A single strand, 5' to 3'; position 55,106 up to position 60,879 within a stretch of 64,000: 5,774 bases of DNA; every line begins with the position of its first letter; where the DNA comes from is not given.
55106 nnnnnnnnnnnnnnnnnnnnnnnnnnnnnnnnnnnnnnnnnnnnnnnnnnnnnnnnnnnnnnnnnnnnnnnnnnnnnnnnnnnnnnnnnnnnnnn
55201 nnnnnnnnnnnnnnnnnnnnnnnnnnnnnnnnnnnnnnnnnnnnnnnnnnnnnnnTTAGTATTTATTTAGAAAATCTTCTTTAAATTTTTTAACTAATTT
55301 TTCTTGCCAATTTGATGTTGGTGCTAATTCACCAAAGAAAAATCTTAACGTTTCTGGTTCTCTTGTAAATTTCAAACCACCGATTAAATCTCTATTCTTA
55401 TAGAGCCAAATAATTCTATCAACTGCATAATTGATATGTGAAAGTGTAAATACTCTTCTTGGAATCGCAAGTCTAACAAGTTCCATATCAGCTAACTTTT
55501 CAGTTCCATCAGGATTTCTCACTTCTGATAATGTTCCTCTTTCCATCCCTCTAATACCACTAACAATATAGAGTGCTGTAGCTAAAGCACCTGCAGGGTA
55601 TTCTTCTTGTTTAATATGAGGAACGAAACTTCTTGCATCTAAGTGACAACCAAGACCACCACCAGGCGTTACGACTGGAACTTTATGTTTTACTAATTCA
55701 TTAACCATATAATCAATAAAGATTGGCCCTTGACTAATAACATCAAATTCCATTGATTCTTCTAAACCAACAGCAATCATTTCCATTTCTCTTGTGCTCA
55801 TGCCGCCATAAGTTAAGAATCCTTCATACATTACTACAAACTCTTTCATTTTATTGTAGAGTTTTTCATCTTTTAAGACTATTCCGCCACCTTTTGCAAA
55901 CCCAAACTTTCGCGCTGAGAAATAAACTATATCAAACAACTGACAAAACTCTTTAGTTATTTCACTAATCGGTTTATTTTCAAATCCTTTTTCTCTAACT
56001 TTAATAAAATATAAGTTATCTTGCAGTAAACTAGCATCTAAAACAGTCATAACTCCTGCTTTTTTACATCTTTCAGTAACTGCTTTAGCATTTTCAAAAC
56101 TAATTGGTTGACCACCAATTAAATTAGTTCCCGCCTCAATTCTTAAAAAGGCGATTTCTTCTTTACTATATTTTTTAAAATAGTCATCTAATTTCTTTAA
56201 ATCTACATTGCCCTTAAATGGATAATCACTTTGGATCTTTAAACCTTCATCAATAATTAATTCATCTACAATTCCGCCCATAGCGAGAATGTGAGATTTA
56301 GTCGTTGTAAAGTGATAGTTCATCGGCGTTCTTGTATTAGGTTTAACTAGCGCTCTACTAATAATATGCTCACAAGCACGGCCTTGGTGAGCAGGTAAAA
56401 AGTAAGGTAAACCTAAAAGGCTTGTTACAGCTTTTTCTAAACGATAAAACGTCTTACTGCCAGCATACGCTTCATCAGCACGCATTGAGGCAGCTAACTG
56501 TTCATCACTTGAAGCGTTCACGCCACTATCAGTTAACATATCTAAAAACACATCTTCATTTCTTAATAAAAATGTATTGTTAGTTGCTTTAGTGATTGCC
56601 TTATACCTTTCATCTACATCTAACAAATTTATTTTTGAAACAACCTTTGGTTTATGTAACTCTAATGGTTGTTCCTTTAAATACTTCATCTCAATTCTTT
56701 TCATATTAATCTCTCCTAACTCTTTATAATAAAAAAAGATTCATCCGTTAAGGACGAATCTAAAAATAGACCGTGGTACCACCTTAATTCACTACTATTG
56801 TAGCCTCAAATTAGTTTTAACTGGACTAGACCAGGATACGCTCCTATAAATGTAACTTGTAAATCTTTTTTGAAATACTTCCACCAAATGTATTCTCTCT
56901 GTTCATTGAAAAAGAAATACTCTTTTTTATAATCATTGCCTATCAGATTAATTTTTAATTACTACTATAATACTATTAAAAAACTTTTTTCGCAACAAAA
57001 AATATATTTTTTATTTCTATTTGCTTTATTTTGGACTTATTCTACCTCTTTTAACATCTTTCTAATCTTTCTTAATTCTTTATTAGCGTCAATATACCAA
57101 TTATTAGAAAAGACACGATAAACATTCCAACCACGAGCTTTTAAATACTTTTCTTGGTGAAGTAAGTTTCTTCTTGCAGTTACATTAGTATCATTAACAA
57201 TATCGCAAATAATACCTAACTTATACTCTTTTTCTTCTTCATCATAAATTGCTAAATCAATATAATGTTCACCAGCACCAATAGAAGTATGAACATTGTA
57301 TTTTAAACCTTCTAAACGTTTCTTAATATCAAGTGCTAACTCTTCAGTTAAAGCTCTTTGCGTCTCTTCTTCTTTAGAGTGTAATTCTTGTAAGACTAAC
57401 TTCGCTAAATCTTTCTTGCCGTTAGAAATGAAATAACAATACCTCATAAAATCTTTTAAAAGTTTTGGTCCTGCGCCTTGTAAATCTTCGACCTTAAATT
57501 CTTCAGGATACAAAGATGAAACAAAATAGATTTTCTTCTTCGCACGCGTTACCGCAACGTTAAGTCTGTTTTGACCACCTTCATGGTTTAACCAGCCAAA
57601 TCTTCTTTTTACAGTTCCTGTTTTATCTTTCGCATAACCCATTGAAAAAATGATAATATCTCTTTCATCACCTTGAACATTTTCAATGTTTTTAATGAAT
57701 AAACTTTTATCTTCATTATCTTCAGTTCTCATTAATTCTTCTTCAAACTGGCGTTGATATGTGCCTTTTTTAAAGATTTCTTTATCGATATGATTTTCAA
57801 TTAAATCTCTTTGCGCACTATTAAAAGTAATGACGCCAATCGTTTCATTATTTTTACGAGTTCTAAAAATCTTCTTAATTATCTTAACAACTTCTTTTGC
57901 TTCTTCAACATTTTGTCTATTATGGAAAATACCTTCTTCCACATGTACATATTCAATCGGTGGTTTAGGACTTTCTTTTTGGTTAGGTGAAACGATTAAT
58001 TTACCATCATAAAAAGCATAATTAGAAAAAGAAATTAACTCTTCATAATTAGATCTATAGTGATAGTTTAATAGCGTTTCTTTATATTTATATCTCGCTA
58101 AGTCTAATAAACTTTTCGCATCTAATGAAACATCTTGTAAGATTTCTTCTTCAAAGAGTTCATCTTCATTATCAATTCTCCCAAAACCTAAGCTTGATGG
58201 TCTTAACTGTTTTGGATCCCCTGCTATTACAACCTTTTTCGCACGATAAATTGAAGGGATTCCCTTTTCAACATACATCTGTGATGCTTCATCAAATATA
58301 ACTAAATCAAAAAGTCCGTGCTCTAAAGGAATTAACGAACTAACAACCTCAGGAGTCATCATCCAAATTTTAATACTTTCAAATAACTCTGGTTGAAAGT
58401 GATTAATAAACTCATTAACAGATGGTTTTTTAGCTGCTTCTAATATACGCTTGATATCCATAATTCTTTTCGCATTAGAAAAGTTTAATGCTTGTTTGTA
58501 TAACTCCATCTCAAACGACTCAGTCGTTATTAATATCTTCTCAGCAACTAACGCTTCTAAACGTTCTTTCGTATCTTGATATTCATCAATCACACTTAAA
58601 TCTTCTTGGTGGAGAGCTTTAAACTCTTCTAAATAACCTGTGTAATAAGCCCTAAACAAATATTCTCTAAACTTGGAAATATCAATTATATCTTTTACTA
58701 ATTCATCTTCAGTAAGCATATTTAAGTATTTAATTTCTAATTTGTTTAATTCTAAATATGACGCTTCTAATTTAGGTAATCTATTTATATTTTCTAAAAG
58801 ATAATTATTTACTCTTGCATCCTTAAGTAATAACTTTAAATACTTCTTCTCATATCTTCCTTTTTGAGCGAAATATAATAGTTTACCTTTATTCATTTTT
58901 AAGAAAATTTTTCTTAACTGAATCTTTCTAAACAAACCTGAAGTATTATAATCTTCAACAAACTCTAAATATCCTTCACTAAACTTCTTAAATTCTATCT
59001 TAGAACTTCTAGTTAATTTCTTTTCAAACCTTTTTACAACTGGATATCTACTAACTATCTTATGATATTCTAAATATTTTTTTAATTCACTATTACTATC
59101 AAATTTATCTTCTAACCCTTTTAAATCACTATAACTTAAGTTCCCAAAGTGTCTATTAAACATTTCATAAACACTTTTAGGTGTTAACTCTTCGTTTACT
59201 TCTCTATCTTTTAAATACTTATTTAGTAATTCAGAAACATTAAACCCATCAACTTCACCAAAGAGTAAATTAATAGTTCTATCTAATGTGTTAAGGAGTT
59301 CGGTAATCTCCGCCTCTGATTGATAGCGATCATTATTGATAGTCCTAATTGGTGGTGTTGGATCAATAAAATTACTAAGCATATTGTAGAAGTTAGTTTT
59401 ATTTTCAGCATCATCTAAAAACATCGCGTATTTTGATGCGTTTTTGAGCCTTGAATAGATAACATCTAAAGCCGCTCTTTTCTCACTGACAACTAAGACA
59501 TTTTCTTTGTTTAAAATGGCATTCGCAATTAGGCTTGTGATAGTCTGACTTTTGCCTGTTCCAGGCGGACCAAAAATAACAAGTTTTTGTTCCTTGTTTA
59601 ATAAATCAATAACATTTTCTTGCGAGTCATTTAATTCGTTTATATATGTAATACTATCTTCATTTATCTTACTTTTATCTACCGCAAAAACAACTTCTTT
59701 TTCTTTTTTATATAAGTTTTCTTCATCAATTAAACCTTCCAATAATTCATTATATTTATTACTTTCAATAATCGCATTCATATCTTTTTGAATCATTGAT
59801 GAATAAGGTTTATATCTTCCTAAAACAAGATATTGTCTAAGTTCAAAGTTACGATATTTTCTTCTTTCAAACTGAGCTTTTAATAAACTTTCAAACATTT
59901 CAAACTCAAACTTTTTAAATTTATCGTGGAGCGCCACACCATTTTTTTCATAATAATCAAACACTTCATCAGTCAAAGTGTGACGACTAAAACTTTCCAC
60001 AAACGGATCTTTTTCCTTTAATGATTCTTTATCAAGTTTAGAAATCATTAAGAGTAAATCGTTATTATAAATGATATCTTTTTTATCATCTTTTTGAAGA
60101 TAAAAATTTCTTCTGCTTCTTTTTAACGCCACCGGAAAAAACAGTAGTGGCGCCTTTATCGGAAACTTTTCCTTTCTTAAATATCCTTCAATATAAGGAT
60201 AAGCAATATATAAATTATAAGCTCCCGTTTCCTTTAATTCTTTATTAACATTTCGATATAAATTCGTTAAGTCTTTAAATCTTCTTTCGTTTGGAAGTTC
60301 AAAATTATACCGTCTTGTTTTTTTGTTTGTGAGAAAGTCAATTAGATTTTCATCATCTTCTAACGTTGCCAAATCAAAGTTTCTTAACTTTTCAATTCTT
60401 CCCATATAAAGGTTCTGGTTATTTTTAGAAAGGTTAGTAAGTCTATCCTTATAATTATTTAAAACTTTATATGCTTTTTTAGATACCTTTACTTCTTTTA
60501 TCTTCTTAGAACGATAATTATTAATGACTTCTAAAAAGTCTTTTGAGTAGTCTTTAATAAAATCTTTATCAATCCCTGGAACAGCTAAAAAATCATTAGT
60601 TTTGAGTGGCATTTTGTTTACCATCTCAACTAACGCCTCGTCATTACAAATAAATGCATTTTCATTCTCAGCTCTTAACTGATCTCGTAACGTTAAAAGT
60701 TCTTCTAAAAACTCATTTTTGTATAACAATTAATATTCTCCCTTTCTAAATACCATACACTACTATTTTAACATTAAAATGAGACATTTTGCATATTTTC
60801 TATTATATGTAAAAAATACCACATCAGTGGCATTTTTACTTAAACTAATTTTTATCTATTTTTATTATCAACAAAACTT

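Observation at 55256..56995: A tyrosine-specific T-box riboswitch drives a tyrosine-phenol-lyase-like gene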

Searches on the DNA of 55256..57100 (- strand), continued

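Call 70: search_rna_families(sources=[L087, L089, L091, L097, L101], threshold=evalue, max_evalue=0.001, show_alignments=5)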
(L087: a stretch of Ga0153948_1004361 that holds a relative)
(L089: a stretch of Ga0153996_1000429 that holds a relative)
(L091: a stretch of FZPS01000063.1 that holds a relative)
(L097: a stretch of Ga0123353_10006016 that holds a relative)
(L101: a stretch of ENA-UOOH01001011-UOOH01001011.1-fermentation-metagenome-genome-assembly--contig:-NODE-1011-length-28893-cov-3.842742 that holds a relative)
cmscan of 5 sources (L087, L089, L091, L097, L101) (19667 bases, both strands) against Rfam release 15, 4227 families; matches with E-value up to 0.001: 6.
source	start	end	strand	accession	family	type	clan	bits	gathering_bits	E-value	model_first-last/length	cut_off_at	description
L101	1175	1421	+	RF00230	T-box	Cis-reg; leader;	-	133.1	93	6.7e-30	1-219/219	no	T-box leader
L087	1134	1387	+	RF00230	T-box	Cis-reg; leader;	-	119.2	93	2.6e-26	1-219/219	no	T-box leader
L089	1133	1386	+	RF00230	T-box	Cis-reg; leader;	-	117.7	93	6.3e-26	1-219/219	no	T-box leader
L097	1215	1448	+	RF00230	T-box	Cis-reg; leader;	-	112.2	93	1.7e-24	1-219/219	no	T-box leader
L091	3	267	+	RF00230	T-box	Cis-reg; leader;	-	92.8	93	1.6e-19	1-219/219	no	T-box leader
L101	3031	3303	+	RF00230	T-box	Cis-reg; leader;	-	83.1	93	5.1e-17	1-219/219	no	T-box leader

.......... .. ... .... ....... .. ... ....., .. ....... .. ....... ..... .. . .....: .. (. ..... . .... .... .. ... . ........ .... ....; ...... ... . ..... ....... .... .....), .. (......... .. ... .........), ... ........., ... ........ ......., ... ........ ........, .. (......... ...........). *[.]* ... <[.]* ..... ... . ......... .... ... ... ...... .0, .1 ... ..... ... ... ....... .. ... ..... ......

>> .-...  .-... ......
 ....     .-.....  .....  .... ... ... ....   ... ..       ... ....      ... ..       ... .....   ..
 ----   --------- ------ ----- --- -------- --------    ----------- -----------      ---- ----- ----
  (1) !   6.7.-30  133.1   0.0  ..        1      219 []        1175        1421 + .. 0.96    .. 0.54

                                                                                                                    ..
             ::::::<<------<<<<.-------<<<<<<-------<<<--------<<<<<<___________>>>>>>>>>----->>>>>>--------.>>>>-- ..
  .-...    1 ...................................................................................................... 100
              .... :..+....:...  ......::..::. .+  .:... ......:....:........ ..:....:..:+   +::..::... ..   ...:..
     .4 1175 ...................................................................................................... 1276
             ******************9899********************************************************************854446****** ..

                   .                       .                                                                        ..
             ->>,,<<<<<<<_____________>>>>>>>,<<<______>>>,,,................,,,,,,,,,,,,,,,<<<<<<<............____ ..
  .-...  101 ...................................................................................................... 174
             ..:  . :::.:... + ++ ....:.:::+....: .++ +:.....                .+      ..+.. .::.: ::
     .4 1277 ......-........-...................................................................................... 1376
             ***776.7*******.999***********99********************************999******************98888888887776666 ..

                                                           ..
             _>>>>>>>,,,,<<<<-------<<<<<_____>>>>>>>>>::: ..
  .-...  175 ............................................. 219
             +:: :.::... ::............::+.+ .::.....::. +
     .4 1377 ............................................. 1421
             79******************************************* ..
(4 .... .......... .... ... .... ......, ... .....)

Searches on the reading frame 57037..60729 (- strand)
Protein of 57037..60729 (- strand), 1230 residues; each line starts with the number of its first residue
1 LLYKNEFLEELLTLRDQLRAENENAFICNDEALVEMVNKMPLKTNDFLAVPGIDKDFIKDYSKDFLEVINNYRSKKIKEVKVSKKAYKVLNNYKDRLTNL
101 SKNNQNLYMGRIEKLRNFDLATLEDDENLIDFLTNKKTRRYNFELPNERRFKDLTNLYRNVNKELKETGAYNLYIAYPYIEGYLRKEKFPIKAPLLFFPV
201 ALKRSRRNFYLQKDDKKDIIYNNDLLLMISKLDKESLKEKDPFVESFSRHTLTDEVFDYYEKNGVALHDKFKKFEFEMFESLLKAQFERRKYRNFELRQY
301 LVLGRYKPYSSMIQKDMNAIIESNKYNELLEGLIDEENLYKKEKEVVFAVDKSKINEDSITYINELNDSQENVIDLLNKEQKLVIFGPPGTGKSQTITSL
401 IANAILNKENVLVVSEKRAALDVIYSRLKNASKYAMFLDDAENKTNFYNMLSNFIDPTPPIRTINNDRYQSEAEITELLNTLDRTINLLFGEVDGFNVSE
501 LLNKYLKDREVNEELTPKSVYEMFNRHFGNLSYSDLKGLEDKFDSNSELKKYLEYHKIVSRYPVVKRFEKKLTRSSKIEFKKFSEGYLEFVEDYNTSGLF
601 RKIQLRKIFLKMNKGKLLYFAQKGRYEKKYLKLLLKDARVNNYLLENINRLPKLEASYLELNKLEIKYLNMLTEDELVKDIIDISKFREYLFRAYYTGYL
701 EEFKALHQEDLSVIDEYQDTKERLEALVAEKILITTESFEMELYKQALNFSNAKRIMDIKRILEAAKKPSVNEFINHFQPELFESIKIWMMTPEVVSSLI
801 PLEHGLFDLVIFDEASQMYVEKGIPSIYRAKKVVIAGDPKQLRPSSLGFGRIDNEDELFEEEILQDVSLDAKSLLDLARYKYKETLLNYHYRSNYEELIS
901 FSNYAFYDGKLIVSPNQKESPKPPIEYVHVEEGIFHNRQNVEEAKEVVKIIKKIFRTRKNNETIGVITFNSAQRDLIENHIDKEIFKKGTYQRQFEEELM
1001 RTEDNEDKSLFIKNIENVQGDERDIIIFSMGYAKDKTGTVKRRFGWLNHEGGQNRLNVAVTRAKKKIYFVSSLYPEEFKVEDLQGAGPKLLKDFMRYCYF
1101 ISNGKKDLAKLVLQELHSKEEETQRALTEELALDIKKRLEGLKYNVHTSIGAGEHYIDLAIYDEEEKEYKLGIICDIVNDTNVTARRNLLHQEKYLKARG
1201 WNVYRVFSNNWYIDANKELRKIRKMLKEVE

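Call 8: search_protein_families(library=pfam, proteins=[window:57037-60729:-])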
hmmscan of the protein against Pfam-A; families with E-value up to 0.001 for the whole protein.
window:57037-60729:- (1230 aa): 12 families
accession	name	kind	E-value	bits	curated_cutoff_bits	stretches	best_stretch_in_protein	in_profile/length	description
PF13087.12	AAA_12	-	3.8e-22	79.3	27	1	881-1071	14-192/195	AAA domain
PF18741.7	MTES_1575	-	1.8e-17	63.6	38.2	1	1135-1226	5-96/96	REase_MTES_1575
PF13086.12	AAA_11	-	7.6e-17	62.4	27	2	365-432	1-75/257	AAA domain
PF13195.11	DUF4011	-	4.3e-13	50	22.2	1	80-228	35-157/158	Protein of unknown function (DUF4011)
PF00570.28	HRDC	-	1.8e-09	37.8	23.8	1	6-69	3-68/68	HRDC domain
PF13245.12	AAA_19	-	1.4e-07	32.2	25.1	1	370-447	1-81/134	AAA domain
PF00270.35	DEAD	-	1.1e-06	29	26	0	368-434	2-71/167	DEAD/DEAH box helicase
PF20720.3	nSTAND3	-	4.9e-06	26.7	27.2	1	369-448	6-81/155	Novel STAND NTPase 3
PF01443.25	Viral_helicase1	-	3.3e-05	24.2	21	0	384-436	2-52/228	Viral superfamily 1 RNA helicase core domain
PF00580.27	UvrD-helicase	-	9.5e-05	22.6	23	1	366-728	1-232/271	UvrD/REP helicase N-terminal domain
PF13604.12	AAA_30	-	0.00011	22.4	27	0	365-428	1-66/191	AAA domain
PF02562.22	PhoH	-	0.00098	19.1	27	0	363-408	2-47/205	PhoH-like protein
